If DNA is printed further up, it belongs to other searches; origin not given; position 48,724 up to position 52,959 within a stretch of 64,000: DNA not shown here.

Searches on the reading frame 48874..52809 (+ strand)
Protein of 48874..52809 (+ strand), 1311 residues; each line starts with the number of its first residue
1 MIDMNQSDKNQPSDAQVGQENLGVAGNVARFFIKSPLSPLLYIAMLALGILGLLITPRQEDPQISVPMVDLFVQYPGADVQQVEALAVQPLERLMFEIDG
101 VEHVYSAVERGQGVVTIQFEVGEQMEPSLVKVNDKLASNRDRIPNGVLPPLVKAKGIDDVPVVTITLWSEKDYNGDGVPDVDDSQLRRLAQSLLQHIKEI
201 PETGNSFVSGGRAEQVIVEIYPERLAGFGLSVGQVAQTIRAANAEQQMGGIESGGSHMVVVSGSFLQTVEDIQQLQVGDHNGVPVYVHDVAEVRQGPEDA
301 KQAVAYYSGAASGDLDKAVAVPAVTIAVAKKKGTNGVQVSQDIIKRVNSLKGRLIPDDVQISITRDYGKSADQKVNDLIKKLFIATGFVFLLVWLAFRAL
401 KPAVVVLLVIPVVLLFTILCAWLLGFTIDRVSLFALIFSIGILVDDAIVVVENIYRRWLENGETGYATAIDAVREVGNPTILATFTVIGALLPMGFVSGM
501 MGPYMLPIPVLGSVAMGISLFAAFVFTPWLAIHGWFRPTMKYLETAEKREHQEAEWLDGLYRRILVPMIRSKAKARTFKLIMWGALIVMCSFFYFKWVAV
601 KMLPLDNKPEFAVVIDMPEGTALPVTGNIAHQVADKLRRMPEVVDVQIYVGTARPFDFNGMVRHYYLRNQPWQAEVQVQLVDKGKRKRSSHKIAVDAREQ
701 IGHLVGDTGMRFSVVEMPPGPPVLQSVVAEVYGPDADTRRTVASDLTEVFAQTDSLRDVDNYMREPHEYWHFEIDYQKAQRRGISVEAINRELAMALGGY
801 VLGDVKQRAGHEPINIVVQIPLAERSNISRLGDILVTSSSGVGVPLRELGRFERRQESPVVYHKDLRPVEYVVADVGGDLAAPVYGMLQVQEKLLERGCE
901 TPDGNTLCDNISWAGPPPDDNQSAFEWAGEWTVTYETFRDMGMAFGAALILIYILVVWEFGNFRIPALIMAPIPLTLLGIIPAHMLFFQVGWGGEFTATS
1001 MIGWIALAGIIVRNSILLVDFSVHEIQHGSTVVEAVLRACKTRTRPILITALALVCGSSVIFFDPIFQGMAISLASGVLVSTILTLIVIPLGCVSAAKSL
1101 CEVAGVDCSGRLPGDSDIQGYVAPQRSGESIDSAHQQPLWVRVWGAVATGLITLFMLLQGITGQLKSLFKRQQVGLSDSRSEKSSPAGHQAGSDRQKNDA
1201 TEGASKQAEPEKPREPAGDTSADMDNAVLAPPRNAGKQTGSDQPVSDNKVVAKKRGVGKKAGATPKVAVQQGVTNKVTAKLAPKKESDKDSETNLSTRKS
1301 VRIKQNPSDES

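Call 28: search_protein_families(library=pfam, proteins=[window:48874-52809:+], max_evalue=0.001)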
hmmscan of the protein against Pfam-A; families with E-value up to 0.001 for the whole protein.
window:48874-52809:+ (1311 aa): 3 families
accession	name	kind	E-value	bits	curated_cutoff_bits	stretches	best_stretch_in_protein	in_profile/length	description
PF00873.25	ACR_tran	-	9.3e-146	487.5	28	1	29-1091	2-1015/1021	AcrB/AcrD/AcrF family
PF03176.21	MMPL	-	6.2e-09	35.7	20.5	1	260-532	24-300/333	MMPL family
PF02355.23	SecD_SecF_C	-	0.00015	21.6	20.5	1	375-499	30-154/189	Protein export membrane protein SecD/SecF, C-terminal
